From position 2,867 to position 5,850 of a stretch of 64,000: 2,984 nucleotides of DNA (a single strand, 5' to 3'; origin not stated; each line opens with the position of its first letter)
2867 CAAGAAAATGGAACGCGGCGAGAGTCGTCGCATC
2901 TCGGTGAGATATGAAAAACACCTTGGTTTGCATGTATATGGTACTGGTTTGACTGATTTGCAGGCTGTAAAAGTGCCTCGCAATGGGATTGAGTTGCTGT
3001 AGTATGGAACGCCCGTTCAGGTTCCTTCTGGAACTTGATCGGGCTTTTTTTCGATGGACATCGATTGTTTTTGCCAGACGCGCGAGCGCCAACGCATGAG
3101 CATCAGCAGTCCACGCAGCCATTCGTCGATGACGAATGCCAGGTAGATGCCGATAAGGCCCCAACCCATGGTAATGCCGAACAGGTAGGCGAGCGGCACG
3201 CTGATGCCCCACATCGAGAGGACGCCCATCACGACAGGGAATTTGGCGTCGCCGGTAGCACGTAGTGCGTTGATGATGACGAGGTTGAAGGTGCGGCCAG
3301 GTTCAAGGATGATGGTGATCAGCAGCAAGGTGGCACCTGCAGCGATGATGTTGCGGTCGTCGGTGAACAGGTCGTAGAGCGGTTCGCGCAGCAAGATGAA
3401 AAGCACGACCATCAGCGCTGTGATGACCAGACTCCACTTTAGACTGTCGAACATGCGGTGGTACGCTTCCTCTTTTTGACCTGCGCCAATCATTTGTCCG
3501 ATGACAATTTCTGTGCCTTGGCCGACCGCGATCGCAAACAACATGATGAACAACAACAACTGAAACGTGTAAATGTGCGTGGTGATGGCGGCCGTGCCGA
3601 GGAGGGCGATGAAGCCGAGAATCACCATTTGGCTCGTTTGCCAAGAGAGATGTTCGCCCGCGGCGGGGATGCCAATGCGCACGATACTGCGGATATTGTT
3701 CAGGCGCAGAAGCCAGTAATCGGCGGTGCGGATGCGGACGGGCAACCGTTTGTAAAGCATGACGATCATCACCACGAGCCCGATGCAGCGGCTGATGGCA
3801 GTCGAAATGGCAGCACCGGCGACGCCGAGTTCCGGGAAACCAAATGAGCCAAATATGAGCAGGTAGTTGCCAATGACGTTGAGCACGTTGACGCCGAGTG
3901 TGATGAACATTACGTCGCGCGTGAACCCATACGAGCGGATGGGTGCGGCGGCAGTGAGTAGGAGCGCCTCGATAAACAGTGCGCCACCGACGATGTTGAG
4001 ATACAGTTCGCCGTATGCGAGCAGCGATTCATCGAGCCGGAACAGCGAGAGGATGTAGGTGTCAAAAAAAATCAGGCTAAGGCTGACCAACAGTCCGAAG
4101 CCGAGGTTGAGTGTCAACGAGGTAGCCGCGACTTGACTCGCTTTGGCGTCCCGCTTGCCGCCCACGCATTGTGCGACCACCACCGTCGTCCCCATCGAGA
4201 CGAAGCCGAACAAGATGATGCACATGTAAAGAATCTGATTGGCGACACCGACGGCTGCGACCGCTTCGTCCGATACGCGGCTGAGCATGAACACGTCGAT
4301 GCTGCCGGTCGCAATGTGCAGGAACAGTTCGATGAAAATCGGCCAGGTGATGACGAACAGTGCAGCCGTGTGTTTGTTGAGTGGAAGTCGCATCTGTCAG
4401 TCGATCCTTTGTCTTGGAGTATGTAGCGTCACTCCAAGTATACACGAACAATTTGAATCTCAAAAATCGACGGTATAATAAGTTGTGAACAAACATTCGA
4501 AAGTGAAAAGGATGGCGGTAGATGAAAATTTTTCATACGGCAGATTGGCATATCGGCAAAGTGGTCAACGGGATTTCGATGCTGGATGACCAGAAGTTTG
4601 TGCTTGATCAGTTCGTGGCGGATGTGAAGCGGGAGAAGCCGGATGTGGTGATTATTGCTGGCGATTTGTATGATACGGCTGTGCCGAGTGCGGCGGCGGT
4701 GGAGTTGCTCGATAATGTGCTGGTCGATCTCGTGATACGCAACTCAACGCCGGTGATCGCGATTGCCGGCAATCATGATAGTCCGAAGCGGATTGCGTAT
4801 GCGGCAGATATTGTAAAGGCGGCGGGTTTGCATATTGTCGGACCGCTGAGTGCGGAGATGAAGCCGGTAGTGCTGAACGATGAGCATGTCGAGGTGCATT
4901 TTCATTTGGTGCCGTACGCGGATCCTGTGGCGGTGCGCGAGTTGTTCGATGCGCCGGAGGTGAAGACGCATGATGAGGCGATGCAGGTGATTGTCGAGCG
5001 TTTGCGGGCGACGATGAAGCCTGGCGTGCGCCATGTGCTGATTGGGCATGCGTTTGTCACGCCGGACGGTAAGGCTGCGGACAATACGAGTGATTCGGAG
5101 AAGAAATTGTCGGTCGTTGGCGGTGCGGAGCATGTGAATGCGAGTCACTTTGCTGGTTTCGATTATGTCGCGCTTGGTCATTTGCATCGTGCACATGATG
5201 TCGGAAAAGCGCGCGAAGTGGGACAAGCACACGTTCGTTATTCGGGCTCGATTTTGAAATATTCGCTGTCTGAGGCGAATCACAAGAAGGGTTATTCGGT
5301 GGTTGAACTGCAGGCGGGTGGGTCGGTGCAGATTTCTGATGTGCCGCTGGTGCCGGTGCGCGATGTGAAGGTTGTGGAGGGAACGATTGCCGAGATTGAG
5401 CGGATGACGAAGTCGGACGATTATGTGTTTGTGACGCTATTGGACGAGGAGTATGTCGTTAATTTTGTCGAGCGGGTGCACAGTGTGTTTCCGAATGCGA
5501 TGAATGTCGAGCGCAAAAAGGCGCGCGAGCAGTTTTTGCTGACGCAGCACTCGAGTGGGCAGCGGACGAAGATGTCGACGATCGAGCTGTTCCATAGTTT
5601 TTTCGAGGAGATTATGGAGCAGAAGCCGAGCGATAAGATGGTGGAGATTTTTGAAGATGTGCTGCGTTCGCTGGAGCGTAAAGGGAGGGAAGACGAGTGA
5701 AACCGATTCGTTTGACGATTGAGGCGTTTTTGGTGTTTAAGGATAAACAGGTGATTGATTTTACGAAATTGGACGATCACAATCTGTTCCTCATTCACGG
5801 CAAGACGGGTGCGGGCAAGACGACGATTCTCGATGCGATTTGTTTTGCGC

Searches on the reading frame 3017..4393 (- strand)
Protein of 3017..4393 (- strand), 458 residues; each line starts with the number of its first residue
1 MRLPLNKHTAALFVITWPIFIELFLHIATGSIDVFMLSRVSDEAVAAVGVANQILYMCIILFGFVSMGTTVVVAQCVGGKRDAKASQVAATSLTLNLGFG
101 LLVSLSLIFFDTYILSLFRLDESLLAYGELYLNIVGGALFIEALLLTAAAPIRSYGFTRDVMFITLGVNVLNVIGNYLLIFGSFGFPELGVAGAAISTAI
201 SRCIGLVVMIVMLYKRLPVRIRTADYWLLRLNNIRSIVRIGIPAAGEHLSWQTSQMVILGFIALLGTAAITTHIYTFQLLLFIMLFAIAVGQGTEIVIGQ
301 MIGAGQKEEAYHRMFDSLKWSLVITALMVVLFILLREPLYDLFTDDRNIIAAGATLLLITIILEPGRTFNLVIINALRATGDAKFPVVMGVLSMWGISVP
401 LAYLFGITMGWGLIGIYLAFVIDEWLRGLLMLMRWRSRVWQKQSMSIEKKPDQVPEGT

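Call 34: search_protein_families(library=pfam, proteins=[window:3017-4393:-], max_evalue=0.00001)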
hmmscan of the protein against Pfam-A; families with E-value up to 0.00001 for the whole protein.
window:3017-4393:- (458 aa): 1 family
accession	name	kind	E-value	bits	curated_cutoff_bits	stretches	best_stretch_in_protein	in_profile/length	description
PF01554.23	MatE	-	3.1e-55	186.7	24.9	2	243-404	1-161/161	MatE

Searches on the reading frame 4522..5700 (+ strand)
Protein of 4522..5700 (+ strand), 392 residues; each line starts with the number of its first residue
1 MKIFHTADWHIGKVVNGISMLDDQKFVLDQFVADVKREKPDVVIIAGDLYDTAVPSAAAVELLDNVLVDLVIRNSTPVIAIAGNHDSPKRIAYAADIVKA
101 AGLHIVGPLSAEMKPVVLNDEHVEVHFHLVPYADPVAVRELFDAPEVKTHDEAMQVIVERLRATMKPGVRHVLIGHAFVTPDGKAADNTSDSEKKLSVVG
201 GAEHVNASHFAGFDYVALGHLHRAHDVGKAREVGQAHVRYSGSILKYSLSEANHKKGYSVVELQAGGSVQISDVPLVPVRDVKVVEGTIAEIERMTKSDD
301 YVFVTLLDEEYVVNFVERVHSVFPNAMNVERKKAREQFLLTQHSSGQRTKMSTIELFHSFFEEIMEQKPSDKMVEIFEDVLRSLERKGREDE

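Call 86: find_homologous_proteins(query=window:4522-5700:+, max_evalue=1e-30)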
Query window:4522-5700:+ (392 aa): 6074 proteins with E <= 1e-30 among 8000 candidates; the best 120 are listed.
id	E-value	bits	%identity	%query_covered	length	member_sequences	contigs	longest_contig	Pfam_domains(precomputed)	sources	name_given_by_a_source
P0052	7.2e-253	856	100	100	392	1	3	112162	PF12850.13,PF12320.14,PF00149.34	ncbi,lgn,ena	-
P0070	1.0e-161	556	65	100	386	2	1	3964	PF12320.14,PF00149.34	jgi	jgi:exonuclease SbcD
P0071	3.1e-130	453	54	100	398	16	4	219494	PF12320.14,PF00149.34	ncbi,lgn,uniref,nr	ncbi:exonuclease SbcCD subunit D [Paenibacillus macerans]|uniref:exonuclease SbcCD subunit D n=1 Tax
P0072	1.4e-127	444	55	99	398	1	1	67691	PF12320.14,PF00149.34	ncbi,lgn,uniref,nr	ncbi:Exodeoxyribonuclease I subunit D [Paenibacillus sp. yr247]|uniref:exonuclease SbcCD subunit D n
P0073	2.7e-127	443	54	99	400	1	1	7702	PF12850.13,PF12320.14,PF00149.34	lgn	-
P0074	1.1e-126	441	52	99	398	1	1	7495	PF12850.13,PF12320.14,PF00149.34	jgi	jgi:exonuclease SbcD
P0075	2.7e-126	440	53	99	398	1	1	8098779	PF12320.14,PF00149.34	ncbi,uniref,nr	ncbi:exonuclease SbcCD subunit D [Paenibacillus sp. V4I5]|uniref:exonuclease SbcCD subunit D n=1 Tax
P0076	3.5e-126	439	53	99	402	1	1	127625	PF12320.14,PF00149.34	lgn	-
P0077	6.0e-126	439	54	99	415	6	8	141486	PF12850.13,PF12320.14,PF00149.34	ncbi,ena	-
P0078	6.6e-126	438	50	99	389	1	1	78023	PF12850.13,PF12320.14,PF00149.34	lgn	-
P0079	1.6e-125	437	52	99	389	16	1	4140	PF12850.13,PF12320.14,PF00149.34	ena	-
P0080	2.1e-125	437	52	99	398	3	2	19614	PF12850.13,PF12320.14,PF00149.34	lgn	-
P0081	4.9e-125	436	53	100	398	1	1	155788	PF12320.14,PF00149.34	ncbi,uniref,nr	ncbi:exonuclease SbcCD subunit D [Paenibacillus caui]|uniref:exonuclease SbcCD subunit D n=1 Tax=Pae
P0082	3.9e-124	433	53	100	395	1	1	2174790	PF12320.14,PF00149.34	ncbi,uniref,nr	ncbi:Nuclease SbcCD subunit [Lentibacillus sp. JNUCC-1]|uniref:exonuclease SbcCD subunit D n=1 Tax=L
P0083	4.2e-124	432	53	99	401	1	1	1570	PF12320.14,PF00149.34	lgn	-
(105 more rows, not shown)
